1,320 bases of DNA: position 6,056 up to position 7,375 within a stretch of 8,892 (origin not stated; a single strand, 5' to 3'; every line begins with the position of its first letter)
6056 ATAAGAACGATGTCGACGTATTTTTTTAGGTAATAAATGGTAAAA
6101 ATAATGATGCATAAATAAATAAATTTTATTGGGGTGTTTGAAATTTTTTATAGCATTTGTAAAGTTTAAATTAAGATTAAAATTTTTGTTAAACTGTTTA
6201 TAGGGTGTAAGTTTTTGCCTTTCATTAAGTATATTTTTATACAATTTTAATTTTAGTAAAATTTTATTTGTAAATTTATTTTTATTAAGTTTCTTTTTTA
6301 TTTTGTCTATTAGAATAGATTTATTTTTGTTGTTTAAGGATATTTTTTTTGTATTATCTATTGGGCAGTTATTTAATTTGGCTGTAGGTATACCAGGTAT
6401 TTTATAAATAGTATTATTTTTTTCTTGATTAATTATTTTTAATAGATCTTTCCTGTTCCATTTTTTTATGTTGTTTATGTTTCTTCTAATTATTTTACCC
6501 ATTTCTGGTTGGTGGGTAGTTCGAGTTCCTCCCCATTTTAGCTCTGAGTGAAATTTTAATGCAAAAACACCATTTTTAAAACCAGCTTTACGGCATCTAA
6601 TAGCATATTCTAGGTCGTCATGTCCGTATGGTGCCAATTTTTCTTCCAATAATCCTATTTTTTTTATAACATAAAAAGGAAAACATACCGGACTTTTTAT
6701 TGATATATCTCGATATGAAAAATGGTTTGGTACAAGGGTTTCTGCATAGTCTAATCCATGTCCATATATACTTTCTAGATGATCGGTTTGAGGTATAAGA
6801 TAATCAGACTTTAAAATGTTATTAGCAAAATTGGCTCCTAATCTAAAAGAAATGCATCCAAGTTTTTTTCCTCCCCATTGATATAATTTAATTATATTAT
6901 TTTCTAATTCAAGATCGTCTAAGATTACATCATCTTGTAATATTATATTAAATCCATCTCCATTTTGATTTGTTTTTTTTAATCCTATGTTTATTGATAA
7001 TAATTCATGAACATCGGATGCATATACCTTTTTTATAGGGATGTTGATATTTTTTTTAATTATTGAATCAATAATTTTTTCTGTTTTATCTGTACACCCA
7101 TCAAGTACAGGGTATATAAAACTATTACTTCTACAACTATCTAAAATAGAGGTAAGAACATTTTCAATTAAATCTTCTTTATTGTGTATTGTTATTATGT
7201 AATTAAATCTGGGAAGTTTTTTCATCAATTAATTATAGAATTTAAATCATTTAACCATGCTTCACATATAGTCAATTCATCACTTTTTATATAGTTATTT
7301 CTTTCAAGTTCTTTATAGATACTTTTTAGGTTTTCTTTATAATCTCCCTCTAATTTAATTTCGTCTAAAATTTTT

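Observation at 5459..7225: GT2-linker-methyltransferase fusion as a candidate miniature polymerase/terminator protein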

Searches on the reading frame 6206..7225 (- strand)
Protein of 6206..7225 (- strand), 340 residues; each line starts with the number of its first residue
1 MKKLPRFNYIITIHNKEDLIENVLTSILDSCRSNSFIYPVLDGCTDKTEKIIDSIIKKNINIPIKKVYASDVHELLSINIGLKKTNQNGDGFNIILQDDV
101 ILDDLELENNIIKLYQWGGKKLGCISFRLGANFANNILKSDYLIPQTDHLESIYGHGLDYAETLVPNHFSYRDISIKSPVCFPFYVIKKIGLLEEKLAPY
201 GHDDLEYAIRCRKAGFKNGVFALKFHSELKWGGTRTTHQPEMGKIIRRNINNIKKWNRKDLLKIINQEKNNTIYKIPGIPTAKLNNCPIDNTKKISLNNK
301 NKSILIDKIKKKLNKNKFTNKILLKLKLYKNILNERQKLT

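Call 37: search_solved_structures(query=A4, max_evalue=0.01, show_alignments=2)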
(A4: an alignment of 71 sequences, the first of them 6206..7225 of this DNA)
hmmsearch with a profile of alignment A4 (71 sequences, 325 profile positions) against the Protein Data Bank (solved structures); distinct sequences matched with E-value up to 0.01: 4.
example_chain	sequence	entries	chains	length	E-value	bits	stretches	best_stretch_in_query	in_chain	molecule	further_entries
8vh7_A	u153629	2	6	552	0.00042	22.7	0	8-68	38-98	Heparosan synthase B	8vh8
8viw_A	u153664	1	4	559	0.00043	22.6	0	8-68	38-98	Heparosan synthase B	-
3l7m_A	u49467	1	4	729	0.0056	19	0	8-61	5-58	Teichoic acid biosynthesis protein F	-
3l7i_A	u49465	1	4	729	0.0056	19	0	8-61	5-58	Teichoic acid biosynthesis protein F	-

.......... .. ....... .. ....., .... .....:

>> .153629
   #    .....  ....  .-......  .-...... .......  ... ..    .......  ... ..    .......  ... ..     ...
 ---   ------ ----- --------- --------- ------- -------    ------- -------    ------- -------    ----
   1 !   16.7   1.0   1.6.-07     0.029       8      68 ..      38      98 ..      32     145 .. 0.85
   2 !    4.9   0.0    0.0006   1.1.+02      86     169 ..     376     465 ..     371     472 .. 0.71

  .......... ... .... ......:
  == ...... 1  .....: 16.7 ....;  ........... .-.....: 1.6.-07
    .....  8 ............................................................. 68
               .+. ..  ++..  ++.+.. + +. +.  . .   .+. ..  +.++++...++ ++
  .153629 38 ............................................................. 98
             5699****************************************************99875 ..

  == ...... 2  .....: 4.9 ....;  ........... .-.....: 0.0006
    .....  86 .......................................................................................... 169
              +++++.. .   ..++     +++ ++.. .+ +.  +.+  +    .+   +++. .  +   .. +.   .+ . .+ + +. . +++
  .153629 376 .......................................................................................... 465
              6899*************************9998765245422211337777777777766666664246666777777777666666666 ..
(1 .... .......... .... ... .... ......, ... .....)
